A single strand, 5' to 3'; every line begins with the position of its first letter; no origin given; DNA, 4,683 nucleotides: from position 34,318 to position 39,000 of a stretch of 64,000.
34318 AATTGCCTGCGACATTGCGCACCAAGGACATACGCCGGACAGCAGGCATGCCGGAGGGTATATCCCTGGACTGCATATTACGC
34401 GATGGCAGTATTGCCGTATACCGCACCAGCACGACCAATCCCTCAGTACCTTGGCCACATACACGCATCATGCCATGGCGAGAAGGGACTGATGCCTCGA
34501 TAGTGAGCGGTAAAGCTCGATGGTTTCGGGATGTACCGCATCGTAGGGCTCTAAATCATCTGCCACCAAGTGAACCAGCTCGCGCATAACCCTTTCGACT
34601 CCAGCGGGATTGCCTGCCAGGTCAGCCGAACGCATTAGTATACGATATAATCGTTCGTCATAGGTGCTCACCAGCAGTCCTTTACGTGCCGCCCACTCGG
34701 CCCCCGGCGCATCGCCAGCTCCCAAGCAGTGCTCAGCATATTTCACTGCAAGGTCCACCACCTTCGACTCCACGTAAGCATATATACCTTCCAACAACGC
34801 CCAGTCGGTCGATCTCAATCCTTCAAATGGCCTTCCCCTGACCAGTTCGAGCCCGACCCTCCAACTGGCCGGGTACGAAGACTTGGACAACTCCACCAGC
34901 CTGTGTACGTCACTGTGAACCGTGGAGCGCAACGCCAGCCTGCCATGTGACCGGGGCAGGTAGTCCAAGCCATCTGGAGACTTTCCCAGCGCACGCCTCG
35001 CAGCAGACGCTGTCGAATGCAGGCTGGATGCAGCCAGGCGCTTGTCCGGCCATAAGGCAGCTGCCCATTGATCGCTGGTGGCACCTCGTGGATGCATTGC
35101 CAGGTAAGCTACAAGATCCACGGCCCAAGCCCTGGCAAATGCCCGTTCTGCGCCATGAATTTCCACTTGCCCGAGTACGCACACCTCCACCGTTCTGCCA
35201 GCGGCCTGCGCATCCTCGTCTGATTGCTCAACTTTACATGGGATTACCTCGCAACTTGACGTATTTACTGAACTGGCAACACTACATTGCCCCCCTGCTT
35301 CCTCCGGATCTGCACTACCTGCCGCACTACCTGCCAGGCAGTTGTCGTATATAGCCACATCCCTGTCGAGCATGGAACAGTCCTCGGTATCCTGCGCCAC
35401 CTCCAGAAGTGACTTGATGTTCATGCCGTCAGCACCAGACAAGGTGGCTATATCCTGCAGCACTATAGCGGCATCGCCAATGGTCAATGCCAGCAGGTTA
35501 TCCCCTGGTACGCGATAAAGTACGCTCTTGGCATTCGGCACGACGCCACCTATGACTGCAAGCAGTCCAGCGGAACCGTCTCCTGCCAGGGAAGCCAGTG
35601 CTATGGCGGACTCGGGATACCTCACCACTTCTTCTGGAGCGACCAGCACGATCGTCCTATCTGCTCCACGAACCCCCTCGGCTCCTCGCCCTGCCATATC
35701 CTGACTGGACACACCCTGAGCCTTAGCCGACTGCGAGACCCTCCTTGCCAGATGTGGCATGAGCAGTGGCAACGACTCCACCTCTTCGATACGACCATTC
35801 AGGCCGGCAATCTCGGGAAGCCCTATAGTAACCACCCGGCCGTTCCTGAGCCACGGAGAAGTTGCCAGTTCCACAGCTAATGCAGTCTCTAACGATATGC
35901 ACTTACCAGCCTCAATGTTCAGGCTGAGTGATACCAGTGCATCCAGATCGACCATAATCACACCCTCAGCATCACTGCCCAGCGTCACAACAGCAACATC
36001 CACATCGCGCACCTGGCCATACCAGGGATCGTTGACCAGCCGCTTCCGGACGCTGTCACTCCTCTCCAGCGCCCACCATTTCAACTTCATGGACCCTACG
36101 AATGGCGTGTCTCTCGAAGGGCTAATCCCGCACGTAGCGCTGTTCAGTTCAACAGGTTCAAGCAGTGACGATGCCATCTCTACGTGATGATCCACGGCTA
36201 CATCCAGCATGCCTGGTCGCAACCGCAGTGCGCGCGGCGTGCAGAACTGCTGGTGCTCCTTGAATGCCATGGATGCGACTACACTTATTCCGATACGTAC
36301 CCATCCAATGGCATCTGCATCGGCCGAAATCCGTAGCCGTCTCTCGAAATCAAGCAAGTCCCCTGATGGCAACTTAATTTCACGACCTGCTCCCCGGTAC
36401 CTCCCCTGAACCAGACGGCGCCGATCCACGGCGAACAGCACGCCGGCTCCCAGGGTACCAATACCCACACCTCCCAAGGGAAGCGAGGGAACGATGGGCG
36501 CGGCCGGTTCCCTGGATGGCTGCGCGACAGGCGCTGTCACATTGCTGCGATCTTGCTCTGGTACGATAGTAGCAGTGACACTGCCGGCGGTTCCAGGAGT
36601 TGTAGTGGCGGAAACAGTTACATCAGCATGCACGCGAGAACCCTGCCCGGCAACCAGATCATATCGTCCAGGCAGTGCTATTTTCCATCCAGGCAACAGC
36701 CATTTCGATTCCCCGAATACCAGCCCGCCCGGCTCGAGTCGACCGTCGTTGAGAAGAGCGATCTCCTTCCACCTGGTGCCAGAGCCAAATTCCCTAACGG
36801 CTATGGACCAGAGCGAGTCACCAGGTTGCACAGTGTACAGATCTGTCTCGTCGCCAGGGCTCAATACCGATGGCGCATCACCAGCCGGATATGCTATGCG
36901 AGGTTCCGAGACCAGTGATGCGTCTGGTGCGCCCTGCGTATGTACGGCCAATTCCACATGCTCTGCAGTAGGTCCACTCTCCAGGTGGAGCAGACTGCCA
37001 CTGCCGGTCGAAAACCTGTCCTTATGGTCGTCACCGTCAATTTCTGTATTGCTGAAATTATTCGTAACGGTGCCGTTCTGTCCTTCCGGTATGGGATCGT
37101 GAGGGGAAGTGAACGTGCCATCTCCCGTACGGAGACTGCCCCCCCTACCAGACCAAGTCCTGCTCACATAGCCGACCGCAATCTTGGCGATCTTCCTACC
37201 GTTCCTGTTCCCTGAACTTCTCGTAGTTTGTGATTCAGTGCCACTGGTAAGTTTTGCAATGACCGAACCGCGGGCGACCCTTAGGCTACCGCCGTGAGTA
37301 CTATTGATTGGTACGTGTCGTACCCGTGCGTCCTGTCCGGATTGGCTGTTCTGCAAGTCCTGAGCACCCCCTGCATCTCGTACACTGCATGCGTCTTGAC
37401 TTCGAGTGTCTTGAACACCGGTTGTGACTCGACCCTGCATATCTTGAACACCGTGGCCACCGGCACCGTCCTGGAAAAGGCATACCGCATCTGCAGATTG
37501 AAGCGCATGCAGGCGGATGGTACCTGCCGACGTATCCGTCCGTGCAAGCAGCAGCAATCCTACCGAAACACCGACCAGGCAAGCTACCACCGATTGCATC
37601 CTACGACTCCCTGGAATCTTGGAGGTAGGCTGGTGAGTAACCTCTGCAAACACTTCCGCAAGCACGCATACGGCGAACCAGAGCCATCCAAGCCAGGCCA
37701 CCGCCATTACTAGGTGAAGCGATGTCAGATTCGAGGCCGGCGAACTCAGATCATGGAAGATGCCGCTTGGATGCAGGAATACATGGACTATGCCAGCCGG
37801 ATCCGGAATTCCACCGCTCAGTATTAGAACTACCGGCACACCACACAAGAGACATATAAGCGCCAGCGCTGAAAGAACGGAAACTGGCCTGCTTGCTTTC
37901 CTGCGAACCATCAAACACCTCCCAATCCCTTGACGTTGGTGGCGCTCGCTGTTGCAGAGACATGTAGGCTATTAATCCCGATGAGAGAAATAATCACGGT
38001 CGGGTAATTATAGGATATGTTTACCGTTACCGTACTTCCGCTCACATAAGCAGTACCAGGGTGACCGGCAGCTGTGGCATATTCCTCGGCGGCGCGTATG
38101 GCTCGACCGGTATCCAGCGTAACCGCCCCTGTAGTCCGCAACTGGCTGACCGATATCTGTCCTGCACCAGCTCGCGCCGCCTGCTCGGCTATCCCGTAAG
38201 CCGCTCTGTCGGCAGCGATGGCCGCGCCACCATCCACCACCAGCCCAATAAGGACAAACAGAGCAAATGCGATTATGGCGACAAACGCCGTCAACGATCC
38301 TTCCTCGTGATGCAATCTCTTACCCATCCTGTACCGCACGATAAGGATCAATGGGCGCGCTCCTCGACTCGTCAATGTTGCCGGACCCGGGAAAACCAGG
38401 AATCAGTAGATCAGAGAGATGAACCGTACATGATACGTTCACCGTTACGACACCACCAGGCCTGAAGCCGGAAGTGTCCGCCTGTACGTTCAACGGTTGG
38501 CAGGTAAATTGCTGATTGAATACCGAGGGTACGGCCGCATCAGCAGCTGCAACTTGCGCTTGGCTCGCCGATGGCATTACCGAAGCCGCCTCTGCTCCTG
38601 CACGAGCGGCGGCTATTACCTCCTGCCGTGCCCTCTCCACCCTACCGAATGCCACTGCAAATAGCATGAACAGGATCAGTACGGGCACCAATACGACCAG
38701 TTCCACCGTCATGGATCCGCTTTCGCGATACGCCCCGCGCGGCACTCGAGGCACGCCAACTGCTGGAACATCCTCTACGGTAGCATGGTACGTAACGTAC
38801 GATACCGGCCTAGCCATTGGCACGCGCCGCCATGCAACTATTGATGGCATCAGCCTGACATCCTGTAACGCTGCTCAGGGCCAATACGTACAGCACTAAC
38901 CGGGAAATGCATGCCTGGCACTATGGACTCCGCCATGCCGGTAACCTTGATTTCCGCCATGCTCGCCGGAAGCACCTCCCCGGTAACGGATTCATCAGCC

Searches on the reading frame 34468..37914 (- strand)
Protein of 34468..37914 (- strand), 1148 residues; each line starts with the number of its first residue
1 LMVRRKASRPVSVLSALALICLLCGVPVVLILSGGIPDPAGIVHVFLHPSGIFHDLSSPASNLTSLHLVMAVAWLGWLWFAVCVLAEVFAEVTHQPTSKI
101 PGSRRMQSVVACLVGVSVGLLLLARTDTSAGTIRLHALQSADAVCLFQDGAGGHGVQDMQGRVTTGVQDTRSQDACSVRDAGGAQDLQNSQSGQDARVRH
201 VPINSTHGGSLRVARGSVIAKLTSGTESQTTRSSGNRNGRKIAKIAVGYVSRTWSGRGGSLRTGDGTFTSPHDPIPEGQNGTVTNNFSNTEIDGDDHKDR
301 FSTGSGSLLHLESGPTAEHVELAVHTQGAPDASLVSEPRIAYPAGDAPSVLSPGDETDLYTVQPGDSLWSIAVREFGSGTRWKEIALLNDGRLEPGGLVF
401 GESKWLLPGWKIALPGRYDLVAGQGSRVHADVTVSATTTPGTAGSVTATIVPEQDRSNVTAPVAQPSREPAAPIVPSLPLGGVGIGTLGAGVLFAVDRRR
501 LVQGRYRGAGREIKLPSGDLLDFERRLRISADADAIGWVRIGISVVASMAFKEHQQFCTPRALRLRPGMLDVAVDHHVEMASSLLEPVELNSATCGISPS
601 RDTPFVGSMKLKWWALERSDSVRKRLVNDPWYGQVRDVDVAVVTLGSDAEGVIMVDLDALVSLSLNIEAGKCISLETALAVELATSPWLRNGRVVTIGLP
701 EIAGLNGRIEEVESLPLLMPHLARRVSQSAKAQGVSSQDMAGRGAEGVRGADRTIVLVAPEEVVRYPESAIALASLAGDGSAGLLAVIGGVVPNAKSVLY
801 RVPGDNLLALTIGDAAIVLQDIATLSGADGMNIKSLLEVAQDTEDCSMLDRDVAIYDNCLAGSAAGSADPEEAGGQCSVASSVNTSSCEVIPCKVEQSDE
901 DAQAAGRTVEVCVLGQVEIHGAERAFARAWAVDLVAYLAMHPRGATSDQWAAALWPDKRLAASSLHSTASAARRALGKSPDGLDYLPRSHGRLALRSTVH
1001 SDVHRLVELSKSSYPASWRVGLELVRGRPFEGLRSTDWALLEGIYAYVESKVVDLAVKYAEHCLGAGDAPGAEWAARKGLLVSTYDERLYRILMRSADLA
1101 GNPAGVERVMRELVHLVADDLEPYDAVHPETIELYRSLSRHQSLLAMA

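Call 40: search_protein_families(library=pfam, proteins=[window:34468-37914:-], max_evalue=0.00001)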
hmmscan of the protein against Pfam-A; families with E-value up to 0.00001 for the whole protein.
window:34468-37914:- (1148 aa): 1 family
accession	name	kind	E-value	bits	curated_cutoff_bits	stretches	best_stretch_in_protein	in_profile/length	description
PF01476.26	LysM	-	3.5e-06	27.3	20.9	1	360-393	1-29/43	LysM domain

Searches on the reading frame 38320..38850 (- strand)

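Call 40: search_protein_families(library=pfam, proteins=[window:38320-38850:-], max_evalue=0.00001)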
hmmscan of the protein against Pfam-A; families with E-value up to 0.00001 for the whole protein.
window:38320-38850:- (176 aa): 1 family
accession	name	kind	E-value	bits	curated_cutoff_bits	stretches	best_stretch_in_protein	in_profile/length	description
PF07811.17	TadE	-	1.3e-09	38.5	22.9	1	45-86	1-42/43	TadE-like protein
